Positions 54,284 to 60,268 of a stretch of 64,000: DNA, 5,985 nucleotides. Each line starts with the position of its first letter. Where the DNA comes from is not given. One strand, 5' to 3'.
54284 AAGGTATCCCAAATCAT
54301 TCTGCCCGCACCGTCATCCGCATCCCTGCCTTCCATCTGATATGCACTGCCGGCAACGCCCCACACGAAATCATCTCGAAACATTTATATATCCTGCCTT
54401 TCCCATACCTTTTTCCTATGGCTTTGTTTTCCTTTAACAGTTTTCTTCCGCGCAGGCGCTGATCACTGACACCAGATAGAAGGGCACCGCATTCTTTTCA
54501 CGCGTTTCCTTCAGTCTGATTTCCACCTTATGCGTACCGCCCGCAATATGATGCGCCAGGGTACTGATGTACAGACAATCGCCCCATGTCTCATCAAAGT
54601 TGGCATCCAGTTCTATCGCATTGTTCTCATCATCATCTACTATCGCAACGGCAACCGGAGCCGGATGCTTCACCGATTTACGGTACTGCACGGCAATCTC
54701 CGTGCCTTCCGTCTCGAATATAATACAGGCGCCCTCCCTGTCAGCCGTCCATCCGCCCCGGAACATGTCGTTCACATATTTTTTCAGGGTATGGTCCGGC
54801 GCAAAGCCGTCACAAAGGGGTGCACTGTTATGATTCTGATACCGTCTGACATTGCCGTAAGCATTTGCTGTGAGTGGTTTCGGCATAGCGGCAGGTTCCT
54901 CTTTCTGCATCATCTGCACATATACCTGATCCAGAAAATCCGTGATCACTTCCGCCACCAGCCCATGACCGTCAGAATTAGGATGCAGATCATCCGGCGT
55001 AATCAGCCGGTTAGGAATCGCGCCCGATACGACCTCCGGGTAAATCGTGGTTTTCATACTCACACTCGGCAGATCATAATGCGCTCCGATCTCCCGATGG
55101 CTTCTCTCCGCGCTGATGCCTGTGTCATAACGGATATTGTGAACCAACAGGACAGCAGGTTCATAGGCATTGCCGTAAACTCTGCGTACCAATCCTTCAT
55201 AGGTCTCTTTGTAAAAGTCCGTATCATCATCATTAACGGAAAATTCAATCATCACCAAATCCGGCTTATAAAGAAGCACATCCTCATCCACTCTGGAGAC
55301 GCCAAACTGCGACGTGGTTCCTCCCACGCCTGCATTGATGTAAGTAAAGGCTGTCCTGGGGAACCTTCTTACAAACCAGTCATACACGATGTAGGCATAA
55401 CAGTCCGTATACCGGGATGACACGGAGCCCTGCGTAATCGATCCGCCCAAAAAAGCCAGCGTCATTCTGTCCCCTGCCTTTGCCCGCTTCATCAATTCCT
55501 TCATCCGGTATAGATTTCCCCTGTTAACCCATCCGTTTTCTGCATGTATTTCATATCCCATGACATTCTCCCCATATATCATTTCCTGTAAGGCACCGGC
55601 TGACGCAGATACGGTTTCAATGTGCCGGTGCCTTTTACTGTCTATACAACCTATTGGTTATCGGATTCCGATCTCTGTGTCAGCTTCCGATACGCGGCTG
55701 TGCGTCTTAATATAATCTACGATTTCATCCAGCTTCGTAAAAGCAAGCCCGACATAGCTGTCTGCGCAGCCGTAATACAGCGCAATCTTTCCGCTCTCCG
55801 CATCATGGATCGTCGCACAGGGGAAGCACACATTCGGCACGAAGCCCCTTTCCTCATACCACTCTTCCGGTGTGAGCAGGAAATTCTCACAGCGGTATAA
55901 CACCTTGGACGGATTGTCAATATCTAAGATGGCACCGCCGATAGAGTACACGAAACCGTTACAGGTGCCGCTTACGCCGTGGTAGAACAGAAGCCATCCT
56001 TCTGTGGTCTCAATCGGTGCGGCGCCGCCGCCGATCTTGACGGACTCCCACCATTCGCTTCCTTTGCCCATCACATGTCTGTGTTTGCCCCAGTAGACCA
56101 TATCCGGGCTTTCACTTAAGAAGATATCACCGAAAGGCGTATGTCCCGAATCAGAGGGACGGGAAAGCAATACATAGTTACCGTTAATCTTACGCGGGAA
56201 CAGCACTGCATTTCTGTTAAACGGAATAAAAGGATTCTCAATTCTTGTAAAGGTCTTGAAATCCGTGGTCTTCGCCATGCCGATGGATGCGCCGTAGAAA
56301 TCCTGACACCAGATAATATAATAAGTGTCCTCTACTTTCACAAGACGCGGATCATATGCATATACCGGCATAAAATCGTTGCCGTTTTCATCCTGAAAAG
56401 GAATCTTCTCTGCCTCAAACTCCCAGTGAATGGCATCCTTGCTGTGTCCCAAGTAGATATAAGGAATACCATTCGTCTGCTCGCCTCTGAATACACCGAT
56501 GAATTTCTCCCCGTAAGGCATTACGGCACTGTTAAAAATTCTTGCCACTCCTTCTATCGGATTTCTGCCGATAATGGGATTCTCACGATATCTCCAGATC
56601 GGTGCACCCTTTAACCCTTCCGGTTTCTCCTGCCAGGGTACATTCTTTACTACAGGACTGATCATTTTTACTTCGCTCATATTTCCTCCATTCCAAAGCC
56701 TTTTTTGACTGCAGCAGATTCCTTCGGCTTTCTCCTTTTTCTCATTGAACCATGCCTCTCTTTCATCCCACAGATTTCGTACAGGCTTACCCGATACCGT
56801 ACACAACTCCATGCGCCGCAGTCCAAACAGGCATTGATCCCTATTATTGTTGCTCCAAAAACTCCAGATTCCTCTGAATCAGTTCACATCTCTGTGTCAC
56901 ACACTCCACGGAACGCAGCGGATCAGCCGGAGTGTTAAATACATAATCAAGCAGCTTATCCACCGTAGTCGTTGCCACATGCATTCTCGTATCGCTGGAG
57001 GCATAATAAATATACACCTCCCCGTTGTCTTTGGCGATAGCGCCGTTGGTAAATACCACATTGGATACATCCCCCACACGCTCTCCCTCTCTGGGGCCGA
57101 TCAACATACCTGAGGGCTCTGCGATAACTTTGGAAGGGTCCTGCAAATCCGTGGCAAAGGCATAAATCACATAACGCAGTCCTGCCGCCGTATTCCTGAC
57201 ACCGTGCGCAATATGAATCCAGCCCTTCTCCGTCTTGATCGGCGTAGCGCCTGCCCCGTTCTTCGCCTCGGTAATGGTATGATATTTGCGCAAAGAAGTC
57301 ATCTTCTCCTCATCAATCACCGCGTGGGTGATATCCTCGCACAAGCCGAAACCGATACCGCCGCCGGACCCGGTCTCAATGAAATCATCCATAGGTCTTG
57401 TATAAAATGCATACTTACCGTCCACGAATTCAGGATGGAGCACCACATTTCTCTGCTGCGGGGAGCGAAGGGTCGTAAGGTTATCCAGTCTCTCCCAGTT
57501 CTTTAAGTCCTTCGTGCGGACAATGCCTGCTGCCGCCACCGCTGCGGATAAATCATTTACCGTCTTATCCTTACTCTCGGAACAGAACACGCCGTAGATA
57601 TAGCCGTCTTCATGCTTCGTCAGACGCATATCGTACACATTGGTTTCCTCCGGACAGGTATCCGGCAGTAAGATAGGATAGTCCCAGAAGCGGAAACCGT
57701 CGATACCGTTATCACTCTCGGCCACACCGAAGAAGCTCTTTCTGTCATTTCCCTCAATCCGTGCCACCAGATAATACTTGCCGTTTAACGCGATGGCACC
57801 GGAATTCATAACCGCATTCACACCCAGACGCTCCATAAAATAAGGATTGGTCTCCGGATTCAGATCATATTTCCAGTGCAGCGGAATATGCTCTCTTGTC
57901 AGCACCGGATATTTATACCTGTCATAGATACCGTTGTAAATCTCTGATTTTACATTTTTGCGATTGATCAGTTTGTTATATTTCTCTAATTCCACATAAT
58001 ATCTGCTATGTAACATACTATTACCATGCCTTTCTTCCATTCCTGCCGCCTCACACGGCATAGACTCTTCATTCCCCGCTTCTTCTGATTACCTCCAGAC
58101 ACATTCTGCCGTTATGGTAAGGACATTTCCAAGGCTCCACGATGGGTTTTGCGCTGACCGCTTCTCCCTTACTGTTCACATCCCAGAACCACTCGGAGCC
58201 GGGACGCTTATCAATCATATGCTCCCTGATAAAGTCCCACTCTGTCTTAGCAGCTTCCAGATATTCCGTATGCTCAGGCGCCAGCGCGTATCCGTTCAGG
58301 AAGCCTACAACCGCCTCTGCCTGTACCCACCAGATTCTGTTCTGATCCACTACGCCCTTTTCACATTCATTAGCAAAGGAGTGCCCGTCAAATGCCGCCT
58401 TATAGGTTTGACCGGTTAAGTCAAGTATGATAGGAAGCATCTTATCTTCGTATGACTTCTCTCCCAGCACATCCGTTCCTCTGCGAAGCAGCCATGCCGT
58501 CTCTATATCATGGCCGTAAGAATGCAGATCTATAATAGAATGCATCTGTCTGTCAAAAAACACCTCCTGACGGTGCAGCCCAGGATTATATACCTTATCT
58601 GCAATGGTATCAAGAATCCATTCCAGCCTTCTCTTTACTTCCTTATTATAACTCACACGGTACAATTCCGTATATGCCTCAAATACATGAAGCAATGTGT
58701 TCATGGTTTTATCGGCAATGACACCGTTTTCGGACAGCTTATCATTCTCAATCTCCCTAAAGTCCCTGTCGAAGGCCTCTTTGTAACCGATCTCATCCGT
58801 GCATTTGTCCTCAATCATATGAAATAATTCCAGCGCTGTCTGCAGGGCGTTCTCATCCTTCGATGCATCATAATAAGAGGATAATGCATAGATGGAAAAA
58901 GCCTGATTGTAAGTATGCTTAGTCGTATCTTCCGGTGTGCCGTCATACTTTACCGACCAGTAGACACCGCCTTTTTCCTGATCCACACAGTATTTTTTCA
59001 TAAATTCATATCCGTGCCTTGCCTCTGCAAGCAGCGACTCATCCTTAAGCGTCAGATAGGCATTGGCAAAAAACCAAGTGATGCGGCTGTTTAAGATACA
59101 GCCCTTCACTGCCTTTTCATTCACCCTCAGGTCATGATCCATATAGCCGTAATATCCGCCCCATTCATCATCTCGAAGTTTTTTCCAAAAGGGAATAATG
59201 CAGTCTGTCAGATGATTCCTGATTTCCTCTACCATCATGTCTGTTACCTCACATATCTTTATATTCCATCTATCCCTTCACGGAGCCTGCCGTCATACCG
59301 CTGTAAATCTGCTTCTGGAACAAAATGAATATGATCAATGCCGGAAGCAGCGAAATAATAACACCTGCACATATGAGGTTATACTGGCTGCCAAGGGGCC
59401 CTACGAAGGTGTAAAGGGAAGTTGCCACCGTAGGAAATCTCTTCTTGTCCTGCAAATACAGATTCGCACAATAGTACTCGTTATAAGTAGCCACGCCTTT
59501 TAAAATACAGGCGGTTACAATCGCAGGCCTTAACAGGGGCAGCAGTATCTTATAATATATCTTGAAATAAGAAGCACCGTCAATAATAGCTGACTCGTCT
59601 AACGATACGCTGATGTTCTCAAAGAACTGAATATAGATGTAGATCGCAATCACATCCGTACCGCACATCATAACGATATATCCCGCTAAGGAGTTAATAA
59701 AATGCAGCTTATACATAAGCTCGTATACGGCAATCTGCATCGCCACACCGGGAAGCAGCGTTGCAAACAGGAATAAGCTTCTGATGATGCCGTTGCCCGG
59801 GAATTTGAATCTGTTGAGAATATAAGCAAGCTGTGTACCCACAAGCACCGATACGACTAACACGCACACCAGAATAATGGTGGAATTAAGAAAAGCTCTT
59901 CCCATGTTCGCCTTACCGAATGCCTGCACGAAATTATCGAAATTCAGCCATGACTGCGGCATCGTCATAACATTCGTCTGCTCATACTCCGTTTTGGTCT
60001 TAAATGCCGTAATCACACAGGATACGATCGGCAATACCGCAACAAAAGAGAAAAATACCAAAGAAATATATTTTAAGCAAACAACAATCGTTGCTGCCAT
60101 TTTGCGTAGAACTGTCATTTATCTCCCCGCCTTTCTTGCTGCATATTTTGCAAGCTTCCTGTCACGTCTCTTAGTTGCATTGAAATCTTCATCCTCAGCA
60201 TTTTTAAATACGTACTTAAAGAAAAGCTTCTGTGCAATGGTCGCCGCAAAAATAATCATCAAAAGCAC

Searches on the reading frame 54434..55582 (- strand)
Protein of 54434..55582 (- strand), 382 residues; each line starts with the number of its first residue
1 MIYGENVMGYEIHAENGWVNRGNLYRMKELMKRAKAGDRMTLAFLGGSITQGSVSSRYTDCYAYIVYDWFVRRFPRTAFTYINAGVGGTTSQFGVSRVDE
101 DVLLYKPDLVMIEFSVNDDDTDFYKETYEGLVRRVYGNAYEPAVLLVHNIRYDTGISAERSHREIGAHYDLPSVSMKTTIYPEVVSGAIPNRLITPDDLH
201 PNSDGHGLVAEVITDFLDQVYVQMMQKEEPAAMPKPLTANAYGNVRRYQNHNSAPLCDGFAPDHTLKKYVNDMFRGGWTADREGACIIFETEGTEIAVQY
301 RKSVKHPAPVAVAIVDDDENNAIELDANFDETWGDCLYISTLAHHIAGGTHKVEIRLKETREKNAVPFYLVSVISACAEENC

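Call 80: search_protein_families(library=pfam, proteins=[window:54434-55582:-], max_evalue=0.00001)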
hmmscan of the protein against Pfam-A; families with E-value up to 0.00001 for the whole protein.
window:54434-55582:- (382 aa): 2 families
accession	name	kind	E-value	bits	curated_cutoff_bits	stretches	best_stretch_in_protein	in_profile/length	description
PF13472.12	Lipase_GDSL_2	-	4.4e-16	60.3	32.9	1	44-207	1-177/178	GDSL-like Lipase/Acylhydrolase family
PF00657.28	Lipase_GDSL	-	3.1e-07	31.2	23.6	0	43-149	2-126/208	GDSL-like Lipase/Acylhydrolase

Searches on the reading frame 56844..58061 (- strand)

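Call 81: search_protein_families(library=pfam, proteins=[window:56844-58061:-], max_evalue=0.00001)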
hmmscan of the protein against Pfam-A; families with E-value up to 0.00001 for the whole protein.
window:56844-58061:- (405 aa): 1 family
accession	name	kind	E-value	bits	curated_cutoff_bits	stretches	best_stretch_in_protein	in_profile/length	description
PF04041.19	Glyco_hydro_130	-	2.9e-23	82.8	26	1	82-374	33-318/320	beta-1,4-mannooligosaccharide phosphorylase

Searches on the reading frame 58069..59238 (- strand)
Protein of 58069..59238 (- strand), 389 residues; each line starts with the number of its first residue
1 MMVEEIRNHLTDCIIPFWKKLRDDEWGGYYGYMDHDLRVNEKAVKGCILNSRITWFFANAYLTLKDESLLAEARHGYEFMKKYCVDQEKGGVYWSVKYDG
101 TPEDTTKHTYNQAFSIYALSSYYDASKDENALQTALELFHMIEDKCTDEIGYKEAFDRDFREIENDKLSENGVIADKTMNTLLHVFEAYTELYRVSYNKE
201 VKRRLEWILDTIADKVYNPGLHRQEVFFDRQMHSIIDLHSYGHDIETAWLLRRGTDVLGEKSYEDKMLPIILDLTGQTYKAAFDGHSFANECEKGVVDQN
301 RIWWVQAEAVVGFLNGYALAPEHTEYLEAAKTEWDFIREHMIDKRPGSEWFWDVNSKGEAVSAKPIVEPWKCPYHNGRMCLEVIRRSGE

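Call 81: search_protein_families(library=pfam, proteins=[window:58069-59238:-], max_evalue=0.00001)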
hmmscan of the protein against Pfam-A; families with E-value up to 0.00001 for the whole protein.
window:58069-59238:- (389 aa): 1 family
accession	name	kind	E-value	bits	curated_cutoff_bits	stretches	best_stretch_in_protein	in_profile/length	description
PF07221.17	GlcNAc_2-epim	-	9.6e-34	117.6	23.4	1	28-367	1-335/347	N-acylglucosamine 2-epimerase (GlcNAc 2-epimerase)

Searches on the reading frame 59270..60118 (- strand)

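Call 81: search_protein_families(library=pfam, proteins=[window:59270-60118:-], max_evalue=0.00001)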
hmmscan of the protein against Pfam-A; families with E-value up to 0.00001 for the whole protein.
window:59270-60118:- (282 aa): 1 family
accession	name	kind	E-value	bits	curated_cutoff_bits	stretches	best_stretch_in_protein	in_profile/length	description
PF00528.27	BPD_transp_1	-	6e-10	39.6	26.4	1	92-267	3-174/184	Binding-protein-dependent transport system inner membrane component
